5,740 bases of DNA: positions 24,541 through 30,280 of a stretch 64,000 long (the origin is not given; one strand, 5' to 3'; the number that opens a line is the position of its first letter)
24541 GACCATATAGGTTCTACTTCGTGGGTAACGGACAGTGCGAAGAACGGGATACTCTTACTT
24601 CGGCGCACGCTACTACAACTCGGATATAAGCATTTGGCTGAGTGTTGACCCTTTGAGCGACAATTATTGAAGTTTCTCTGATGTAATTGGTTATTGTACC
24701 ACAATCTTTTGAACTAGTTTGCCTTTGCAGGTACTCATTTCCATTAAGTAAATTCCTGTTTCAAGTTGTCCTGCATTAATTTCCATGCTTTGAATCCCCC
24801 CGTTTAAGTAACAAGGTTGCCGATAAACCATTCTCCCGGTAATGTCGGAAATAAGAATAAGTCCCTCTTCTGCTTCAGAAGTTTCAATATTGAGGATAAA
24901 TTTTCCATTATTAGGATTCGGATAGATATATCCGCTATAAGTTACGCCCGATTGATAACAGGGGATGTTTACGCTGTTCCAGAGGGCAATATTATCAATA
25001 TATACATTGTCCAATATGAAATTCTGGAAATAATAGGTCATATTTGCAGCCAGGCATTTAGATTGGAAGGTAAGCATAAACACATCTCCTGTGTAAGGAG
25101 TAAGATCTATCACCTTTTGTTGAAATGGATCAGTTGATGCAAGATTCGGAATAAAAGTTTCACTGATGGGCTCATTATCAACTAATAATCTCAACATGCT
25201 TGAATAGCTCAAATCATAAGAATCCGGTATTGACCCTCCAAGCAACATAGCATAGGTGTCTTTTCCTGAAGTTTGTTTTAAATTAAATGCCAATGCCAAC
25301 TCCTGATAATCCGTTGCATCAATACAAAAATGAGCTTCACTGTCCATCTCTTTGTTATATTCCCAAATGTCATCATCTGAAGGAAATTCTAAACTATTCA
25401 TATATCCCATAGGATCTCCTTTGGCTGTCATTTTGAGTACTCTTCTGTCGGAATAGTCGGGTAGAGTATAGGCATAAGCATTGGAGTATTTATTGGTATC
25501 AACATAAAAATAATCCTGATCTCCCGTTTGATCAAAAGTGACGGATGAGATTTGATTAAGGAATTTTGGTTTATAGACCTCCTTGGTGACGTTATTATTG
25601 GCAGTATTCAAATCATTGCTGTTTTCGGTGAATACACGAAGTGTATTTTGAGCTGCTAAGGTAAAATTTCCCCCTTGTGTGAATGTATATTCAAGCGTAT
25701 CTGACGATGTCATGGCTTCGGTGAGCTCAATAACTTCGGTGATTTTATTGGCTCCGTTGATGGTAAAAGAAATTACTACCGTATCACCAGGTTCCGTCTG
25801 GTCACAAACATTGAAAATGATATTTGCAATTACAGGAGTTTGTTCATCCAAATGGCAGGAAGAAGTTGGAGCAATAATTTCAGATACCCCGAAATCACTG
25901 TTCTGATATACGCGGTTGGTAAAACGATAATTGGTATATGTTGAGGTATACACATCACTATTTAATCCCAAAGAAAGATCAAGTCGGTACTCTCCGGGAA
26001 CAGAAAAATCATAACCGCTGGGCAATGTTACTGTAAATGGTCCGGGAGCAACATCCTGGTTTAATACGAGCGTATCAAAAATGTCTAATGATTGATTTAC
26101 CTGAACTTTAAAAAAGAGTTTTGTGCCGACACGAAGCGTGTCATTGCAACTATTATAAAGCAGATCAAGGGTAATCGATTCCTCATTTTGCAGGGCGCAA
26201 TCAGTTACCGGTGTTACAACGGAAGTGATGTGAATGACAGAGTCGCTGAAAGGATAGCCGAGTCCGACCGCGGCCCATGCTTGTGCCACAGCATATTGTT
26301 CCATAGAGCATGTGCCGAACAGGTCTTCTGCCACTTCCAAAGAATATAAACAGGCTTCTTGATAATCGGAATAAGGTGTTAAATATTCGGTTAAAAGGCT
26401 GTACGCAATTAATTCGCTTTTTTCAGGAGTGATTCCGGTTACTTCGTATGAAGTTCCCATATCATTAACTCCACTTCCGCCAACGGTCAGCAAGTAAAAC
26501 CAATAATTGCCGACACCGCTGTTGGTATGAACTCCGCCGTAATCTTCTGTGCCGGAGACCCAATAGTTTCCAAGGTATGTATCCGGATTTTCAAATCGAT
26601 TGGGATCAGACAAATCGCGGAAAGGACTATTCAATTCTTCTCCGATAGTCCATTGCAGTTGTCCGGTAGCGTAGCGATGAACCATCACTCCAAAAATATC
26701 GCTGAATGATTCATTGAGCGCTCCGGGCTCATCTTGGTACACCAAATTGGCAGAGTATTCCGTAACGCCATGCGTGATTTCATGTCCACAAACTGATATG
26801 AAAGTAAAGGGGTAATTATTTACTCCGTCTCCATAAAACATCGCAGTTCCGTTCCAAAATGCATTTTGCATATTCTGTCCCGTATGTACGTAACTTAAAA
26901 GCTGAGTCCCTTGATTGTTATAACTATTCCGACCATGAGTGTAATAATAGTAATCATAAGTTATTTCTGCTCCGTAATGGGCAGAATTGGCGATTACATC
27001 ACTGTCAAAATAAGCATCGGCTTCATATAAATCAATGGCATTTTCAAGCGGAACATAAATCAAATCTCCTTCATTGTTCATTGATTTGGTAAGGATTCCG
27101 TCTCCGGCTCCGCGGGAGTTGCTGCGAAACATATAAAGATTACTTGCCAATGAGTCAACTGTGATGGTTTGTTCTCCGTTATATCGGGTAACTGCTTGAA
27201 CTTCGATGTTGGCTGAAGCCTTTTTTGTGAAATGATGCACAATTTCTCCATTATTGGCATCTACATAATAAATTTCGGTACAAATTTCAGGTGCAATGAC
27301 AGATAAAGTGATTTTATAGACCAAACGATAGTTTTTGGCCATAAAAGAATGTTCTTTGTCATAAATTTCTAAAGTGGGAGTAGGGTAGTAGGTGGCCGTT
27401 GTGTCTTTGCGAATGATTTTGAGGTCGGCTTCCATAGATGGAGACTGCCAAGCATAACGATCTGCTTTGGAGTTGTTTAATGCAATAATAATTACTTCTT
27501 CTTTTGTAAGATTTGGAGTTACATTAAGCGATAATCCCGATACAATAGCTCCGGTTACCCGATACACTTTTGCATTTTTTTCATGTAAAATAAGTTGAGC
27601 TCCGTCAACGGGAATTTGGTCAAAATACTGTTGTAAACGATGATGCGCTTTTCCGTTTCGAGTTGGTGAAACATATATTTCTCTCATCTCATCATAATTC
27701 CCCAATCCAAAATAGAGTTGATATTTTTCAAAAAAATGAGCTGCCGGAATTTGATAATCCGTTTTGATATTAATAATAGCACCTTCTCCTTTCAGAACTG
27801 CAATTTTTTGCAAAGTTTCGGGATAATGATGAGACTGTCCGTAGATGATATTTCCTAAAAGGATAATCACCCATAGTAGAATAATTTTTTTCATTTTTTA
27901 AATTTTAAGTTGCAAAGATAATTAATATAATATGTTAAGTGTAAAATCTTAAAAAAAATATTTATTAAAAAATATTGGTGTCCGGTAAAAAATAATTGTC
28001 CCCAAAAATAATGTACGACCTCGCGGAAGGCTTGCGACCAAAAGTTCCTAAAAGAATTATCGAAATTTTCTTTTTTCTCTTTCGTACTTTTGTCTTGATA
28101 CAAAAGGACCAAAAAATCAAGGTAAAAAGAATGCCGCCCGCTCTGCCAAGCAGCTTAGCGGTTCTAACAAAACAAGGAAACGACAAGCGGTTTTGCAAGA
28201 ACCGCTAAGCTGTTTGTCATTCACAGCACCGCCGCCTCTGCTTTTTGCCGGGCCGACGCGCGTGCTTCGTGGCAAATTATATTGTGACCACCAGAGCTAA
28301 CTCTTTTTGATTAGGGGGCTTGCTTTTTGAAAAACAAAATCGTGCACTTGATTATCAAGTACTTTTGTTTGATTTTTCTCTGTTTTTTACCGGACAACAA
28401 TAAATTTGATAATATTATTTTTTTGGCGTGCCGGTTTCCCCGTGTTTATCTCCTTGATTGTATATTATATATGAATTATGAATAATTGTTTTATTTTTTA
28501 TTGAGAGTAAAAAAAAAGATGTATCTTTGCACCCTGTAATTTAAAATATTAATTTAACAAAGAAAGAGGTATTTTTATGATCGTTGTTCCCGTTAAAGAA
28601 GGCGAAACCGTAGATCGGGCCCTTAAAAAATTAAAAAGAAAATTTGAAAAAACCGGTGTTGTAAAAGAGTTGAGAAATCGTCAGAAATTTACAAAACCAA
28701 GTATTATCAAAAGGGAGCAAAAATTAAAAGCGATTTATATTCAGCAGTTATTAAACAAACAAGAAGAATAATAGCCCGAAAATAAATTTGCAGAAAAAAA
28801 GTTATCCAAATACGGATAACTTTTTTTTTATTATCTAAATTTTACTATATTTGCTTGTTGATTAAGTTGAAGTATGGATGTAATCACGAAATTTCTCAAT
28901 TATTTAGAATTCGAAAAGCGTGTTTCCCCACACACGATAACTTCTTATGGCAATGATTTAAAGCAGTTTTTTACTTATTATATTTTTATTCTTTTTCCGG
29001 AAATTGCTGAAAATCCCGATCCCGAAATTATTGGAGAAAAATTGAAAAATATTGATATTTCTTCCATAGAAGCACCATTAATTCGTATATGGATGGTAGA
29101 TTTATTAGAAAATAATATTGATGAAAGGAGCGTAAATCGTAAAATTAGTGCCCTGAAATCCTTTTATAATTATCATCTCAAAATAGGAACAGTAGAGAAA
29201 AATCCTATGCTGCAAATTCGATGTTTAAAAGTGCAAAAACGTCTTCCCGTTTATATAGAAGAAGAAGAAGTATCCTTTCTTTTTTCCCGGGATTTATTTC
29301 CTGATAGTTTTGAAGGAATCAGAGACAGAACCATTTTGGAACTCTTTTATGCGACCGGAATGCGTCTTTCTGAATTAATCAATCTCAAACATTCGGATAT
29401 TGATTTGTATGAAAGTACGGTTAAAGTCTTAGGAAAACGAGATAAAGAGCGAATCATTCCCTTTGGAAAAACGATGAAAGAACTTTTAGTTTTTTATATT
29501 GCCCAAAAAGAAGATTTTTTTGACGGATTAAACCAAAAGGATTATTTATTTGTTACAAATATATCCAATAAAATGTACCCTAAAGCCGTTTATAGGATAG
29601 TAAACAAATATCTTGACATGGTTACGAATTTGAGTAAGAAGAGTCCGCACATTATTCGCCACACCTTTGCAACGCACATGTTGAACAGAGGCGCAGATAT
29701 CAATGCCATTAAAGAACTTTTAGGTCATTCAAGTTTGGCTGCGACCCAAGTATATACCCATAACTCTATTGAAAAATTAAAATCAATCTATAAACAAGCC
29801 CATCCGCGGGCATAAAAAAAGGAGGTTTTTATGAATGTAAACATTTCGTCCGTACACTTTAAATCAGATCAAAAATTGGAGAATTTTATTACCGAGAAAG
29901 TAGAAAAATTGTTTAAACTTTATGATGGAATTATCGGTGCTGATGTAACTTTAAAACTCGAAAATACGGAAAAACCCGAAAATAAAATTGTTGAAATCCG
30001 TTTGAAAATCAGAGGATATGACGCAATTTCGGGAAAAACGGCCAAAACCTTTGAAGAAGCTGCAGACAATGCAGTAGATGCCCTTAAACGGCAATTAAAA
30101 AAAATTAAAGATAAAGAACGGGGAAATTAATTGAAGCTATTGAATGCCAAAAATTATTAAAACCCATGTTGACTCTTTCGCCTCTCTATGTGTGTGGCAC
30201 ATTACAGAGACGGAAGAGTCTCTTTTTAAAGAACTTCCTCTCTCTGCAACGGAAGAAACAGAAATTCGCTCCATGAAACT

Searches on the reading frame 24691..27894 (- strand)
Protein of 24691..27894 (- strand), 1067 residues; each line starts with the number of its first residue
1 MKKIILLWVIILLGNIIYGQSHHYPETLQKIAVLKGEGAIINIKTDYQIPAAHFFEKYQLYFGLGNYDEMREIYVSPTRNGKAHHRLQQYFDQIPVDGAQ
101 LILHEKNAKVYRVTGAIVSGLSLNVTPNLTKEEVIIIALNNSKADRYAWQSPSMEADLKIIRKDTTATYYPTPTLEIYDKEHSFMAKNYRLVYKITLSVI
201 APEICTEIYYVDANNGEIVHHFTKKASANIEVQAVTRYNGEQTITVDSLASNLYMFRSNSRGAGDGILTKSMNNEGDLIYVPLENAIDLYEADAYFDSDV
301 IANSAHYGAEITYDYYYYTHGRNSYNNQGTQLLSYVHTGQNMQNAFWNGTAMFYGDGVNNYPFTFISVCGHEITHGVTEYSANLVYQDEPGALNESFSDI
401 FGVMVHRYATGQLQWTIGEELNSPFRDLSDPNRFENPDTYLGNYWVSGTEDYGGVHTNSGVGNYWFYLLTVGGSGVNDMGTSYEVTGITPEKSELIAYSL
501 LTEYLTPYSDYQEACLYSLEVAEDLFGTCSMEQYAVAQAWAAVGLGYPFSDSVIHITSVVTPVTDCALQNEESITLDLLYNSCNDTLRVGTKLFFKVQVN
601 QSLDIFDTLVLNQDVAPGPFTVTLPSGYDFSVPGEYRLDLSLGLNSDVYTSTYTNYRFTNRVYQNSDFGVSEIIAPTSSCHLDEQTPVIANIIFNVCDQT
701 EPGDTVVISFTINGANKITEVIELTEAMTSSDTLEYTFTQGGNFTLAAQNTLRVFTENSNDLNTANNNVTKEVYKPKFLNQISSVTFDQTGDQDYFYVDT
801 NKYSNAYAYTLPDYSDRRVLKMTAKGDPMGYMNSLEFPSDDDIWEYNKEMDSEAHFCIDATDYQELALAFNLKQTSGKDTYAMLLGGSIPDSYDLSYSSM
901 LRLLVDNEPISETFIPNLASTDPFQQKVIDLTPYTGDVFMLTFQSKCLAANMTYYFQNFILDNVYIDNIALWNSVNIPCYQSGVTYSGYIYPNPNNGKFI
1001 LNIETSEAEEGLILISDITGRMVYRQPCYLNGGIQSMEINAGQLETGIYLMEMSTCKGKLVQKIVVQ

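Call 5: search_protein_families(library=pfam, proteins=[window:24691-27894:-], max_evalue=0.01)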
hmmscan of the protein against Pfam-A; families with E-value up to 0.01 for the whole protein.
window:24691-27894:- (1067 aa): 4 families
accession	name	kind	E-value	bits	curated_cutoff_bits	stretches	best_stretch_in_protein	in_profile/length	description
PF02868.21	Peptidase_M4_C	-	8.6e-44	149.8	24.4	1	382-544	1-164/165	Thermolysin metallopeptidase, alpha-helical domain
PF01447.24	Peptidase_M4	-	2.8e-30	106.1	22.4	1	236-379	6-145/145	Thermolysin metallopeptidase, catalytic domain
PF18962.6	Por_Secre_tail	-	1.2e-11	45.1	27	1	990-1066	1-75/75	Secretion system C-terminal sorting domain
PF07504.19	FTP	-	1.9e-09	37.7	21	1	78-116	11-50/51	Fungalysin/Thermolysin Propeptide Motif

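Call 6: search_protein_families(library=ncbifam, proteins=[window:24691-27894:-], max_evalue=0.01)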
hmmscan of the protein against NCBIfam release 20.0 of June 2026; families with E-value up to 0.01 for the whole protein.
window:24691-27894:- (1067 aa): 4 families
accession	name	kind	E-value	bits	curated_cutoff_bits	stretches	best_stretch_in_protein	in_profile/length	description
NF047971.1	ThermolysLepto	equivalog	1.4e-65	221.8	1350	3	363-545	430-619/776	M4 family metalopeptidase thermolysin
NF045902.1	MetaloprotProALeg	equivalog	6e-22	78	900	1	303-525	303-517/539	zinc metalloprotease ProA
NF038113.1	T9SSA_dep_M36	equivalog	3.1e-11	42.2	885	1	989-1067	794-869/869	T9SS-dependent M36 family metallopeptidase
TIGR04183.1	Por_Secre_tail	domain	1.7e-10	40.7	23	1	990-1067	1-72/72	T9SS type A sorting domain-containing protein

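Call 72: list_cluster_members(proteins=[window:24691-27894:-, window:30144-30758:+, window:29831-30130:+])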
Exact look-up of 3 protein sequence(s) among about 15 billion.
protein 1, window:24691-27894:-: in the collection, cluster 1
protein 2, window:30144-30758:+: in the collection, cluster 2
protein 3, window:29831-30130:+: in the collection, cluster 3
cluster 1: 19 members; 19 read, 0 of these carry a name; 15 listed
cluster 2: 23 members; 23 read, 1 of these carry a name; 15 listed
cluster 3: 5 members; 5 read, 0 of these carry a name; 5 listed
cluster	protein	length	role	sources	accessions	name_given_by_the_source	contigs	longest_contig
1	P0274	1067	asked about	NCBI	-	-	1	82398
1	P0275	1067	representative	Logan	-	-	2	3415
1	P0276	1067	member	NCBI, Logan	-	-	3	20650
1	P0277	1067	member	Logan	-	-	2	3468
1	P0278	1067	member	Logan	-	-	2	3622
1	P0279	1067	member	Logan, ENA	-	-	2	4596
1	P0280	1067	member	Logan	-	-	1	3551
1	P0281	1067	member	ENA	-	-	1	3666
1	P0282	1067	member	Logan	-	-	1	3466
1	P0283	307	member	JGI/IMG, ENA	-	-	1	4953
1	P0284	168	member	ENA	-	-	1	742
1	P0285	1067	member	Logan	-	-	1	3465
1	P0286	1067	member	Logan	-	-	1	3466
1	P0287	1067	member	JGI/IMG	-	-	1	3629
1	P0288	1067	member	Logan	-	-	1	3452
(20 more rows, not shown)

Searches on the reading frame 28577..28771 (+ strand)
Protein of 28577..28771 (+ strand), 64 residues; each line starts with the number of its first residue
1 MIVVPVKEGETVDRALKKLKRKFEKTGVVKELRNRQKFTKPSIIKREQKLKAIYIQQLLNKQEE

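Call 42: search_protein_families(library=pfam, proteins=[window:28577-28771:+], max_evalue=0.001)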
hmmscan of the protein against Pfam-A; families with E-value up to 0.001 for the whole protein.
window:28577-28771:+ (64 aa): 1 family
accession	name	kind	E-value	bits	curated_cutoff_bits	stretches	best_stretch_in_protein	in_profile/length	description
PF01165.25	Ribosomal_S21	-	6e-17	61.5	27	1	4-54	2-52/55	Ribosomal protein S21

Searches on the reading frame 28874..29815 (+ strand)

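Call 5: search_protein_families(library=pfam, proteins=[window:28874-29815:+], max_evalue=0.01)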
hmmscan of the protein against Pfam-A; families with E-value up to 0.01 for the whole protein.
window:28874-29815:+ (313 aa): 3 families
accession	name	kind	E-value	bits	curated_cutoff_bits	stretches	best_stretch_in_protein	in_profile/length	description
PF00589.27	Phage_integrase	-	1.8e-37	129.2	27.1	1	146-298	19-169/172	Phage integrase family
PF02899.23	Phage_int_SAM_1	-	3.5e-14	53.3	22.3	2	4-35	1-32/83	Phage integrase, N-terminal SAM-like domain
PF13495.12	Phage_int_SAM_4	-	6.2e-06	27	27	0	4-36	46-78/85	Phage integrase, N-terminal SAM-like domain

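Call 6: search_protein_families(library=ncbifam, proteins=[window:28874-29815:+], max_evalue=0.01)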
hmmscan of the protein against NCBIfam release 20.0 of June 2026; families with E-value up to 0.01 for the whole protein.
window:28874-29815:+ (313 aa): 13 families
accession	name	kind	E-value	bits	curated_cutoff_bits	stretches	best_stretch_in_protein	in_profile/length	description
TIGR02224.1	recomb_XerC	equivalog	3.7e-89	299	335.15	1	6-313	2-293/295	tyrosine recombinase XerC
TIGR02225.1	recomb_XerD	equivalog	2.5e-76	256.8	329.6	1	6-313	2-290/290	site-specific tyrosine recombinase XerD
NF001399.0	PRK00283.1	subfamily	2.6e-72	243.6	279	1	3-313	8-299/300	tyrosine recombinase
NF040815.2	recomb_XerA_Arch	equivalog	3.1e-60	204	220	1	6-306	2-263/263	site-specific tyrosine recombinase/integron integrase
NF002331.0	PRK01287.1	subfamily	5.7e-47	160.4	371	1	84-311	97-326/365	site-specific tyrosine recombinase XerC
NF003462.0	PRK05084.1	equivalog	7.2e-37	127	267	2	149-305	195-352/360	tyrosine recombinase XerS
TIGR02249.1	integrase_gron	subfamily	3.2e-27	95.7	265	2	257-296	260-299/315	integron integrase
NF007371.0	PRK09871.1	subfamily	1.5e-17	63.8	222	1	147-307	24-184/198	tyrosine-type DNA invertase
NF011946.0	PRK15417.1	equivalog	4.1e-17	62.4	435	2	233-296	251-314/337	integron integrase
NF007370.0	PRK09870.1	subfamily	8e-11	41.9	221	1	149-312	32-194/200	tyrosine-type DNA invertase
NF040693.1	recomb_GmtY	equivalog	9.2e-08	31.7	340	1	233-303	372-438/441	gamma-mobile-trio recombinase GmtY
NF002685.0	PRK02436.1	equivalog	7.6e-07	29.2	178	1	87-291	57-240/245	site-specific tyrosine recombinase XerD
NF041502.1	integrase_1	equivalog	1.4e-06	27.4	350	1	256-307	319-370/484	site-specific integrase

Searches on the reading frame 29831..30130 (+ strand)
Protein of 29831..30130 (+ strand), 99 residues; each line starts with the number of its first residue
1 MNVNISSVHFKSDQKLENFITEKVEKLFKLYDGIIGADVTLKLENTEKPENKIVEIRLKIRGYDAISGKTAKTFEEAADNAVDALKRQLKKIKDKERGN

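Call 42: search_protein_families(library=pfam, proteins=[window:29831-30130:+], max_evalue=0.001)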
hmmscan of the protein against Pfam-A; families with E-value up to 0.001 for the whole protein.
window:29831-30130:+ (99 aa): 1 family
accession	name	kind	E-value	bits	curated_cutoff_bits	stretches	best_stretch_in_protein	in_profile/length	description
PF02482.25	Ribosomal_S30AE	-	8.9e-20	71.7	23.7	1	3-96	1-87/88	Sigma 54 modulation protein / S30EA ribosomal protein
